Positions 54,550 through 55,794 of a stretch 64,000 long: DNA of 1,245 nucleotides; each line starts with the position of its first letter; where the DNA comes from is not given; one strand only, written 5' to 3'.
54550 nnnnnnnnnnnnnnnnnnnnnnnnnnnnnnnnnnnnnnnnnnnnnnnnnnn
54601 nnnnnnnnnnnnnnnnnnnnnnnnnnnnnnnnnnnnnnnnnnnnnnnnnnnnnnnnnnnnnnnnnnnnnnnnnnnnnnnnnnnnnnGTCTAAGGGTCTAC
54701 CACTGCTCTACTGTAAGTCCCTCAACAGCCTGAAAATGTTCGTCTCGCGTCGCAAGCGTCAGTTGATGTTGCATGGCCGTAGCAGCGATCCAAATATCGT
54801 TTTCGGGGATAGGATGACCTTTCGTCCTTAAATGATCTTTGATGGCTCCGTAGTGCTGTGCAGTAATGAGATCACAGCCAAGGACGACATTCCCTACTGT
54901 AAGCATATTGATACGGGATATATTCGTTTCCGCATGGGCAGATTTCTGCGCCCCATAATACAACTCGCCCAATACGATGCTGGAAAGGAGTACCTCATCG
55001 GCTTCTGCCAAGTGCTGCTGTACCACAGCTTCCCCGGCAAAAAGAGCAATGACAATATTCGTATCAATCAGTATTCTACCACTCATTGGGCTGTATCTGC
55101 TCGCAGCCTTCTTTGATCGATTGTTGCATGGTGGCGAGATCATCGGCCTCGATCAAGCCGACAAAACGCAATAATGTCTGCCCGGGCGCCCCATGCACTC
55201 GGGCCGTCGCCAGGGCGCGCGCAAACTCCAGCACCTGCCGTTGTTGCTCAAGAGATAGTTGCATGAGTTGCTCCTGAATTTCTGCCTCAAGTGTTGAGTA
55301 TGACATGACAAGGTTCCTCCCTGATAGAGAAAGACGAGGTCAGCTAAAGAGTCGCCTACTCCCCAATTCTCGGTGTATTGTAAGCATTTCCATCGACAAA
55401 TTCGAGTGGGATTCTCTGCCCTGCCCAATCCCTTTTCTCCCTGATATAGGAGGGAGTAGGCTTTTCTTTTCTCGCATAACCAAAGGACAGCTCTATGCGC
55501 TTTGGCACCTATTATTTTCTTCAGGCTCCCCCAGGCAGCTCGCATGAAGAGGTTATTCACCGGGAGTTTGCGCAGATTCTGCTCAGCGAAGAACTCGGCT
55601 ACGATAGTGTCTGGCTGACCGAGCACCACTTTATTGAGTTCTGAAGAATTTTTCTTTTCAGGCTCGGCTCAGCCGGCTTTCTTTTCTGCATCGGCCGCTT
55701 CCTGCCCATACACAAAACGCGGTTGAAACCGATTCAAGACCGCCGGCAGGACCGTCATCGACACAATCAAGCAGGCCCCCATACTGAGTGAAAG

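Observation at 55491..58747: About 150-bp direct repeats (5' end of an LLM gene) flanking an MMPL transporter gene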

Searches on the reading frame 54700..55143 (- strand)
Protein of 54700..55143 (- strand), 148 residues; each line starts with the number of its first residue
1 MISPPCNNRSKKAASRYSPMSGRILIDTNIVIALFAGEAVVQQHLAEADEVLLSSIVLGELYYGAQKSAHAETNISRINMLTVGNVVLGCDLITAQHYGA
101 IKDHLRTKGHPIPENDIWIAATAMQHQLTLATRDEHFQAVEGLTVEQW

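Call 8: search_protein_families(library=pfam, proteins=[window:54700-55143:-])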
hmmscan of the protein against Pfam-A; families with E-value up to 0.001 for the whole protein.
window:54700-55143:- (148 aa): 1 family
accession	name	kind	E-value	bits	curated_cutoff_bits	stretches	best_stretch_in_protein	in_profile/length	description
PF01850.27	PIN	-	3.8e-17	63.5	23.6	1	24-141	1-118/120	PIN domain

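Call 9: search_protein_families(library=ncbifam, proteins=[window:54700-55143:-])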
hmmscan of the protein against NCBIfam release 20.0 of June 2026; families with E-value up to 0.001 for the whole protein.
window:54700-55143:- (148 aa): 3 families
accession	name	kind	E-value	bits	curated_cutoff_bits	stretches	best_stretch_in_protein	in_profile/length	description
NF047863.1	VapCLeptosp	equivalog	3.2e-23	82.5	140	1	25-148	2-129/130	type II toxin-antitoxin system tRNA(fMet)-specific endonuclease VapC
NF010285.0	PRK13725.1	subfamily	8.3e-14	51.7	143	1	24-148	4-131/132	tRNA(fMet)-specific endonuclease VapC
NF047959.1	TA_toxin_VapC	equivalog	3.1e-11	43.4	80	1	24-141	1-120/125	type II toxin-antitoxin system VapC family toxin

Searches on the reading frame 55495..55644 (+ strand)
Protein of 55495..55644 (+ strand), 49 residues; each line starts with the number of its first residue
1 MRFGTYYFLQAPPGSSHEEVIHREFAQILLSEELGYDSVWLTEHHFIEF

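Call 8: search_protein_families(library=pfam, proteins=[window:55495-55641:+])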
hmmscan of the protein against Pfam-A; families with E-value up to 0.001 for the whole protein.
window:55495-55641:+ (49 aa): 1 family
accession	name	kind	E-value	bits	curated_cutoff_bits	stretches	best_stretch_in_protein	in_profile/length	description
PF00296.26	Bac_luciferase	-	4e-07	30.1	27.9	1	1-47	1-48/314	Luciferase-like monooxygenase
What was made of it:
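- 55495..55644 (+): Truncated LLM stub ORF: 49 aa, of which 48 are LLM residues, followed by F and a stop. N-terminus of PF00296, E=4e-7 (call 8).
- Checked: The ORF 55495-55644 encodes 49 aa and still hits the N-terminus of PF00296 (E=4e-7, call 8).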

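Call 41: find_encoding_contigs(protein=window:55495-55644:+, flank=6000, max_places=10)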
Protein window:55495-55644:+ (49 aa): 3 contigs read that carry it; 3 places shown.
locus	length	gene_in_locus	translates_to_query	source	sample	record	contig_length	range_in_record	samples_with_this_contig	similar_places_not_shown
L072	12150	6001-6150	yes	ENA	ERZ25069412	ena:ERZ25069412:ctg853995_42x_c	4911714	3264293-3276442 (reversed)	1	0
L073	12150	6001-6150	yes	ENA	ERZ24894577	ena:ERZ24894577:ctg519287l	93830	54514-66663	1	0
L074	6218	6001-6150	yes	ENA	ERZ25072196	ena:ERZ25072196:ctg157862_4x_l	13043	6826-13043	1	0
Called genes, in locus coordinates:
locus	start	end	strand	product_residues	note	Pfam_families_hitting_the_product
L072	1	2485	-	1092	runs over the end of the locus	PF00082:Peptidase_S8, PF03995:Inhibitor_I36 (faint), PF08964:Crystall_3 (faint)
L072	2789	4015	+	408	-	PF01979:Amidohydro_1, PF07969:Amidohydro_3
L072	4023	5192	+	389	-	PF01425:Amidase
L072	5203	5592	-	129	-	PF01850:PIN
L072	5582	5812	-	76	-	-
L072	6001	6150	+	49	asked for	PF00296:Bac_luciferase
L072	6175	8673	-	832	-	PF03176:MMPL, PF02460:Patched, PF12349:Sterol-sensing, PF03176:MMPL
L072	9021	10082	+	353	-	PF00296:Bac_luciferase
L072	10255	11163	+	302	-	PF01522:Polysacc_deac_1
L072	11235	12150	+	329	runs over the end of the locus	PF04951:Peptidase_M55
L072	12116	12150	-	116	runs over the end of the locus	PF19891:DUF6364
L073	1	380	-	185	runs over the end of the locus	-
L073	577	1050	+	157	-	PF07883:Cupin_2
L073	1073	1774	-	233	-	PF00106:adh_short, PF08659:KR (weak), PF13561:adh_short_C2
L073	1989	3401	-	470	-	-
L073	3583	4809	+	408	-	PF01979:Amidohydro_1, PF07969:Amidohydro_3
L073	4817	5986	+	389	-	PF01425:Amidase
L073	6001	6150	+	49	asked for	PF00296:Bac_luciferase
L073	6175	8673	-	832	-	PF03176:MMPL, PF00873:ACR_tran (weak), PF02460:Patched, PF12349:Sterol-sensing, PF03176:MMPL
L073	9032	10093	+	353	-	PF00296:Bac_luciferase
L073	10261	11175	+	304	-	PF01522:Polysacc_deac_1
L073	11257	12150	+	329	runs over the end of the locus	PF04951:Peptidase_M55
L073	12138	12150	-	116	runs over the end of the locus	PF19891:DUF6364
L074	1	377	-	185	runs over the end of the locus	-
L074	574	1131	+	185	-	PF07883:Cupin_2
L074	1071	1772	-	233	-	PF00106:adh_short, PF08659:KR (weak), PF13561:adh_short_C2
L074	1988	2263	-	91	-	-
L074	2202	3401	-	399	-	-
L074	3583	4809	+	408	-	PF01979:Amidohydro_1, PF07969:Amidohydro_3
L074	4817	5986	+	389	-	PF01425:Amidase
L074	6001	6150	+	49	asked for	PF00296:Bac_luciferase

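Call 43: list_cluster_members(proteins=[window:55495-55641:+])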
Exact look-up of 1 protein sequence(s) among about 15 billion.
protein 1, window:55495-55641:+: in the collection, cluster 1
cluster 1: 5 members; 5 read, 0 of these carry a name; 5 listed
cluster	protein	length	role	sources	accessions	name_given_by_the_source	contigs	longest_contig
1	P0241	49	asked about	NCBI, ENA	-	-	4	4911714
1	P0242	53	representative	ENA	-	-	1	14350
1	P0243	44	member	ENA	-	-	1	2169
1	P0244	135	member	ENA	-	-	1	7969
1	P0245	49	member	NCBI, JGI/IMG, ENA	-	-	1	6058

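Call 46: find_encoding_contigs(protein=P0245, flank=7000, max_places=4)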
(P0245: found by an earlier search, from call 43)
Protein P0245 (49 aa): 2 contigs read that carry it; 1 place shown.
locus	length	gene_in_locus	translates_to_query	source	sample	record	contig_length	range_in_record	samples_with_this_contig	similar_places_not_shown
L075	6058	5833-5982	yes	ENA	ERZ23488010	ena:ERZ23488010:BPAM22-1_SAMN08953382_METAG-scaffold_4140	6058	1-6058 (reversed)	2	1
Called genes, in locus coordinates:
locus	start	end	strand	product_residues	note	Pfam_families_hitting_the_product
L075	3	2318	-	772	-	?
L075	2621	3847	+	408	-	PF01979:Amidohydro_1, PF07969:Amidohydro_3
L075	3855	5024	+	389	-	PF01425:Amidase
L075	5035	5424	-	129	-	PF01850:PIN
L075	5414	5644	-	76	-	-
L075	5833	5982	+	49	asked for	PF00296:Bac_luciferase (weak)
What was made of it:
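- Checked: Not an assembly artefact: the same stub and joint are found in three other assemblies from other samples (calls 41, 46).
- The same joint occurs in two upstream contexts (calls 41, 46).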

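Call 47: find_encoding_contigs(protein=P0242, flank=8000, max_places=4)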
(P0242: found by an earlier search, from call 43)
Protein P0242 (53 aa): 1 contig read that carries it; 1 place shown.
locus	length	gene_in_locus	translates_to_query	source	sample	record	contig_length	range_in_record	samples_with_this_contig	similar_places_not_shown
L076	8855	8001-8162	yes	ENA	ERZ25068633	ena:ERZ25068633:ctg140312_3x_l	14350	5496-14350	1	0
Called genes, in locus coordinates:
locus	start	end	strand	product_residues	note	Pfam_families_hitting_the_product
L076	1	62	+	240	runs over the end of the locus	PF00293:NUDIX, PF19368:WHD_AraR, PF21906:WHD_NrtR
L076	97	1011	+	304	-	PF03372:Exo_endo_phos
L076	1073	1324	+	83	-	PF13798:PCYCGC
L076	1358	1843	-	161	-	PF00903:Glyoxalase, PF12681:Glyoxalase_2, PF22677:Ble-like_N (weak)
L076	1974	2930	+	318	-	PF02900:LigB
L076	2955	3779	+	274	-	PF02900:LigB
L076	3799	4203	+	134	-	-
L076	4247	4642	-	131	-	PF00903:Glyoxalase, PF12681:Glyoxalase_2 (weak), PF13669:Glyoxalase_4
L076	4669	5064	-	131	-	PF00903:Glyoxalase, PF13669:Glyoxalase_4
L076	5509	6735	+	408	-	PF01979:Amidohydro_1, PF07969:Amidohydro_3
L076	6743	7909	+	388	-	PF01425:Amidase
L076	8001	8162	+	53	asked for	PF00296:Bac_luciferase (weak)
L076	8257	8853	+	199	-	?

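Call 54: find_encoding_contigs(protein=P0243, flank=3000, max_places=3)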
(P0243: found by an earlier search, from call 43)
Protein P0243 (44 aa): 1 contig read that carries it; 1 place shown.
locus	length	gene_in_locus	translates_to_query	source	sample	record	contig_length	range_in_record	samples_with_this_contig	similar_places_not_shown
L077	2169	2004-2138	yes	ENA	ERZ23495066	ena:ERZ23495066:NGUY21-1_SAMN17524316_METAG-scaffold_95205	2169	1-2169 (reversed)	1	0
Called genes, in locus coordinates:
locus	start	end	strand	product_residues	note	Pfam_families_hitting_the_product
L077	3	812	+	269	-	?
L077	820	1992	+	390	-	PF01425:Amidase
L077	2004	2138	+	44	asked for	-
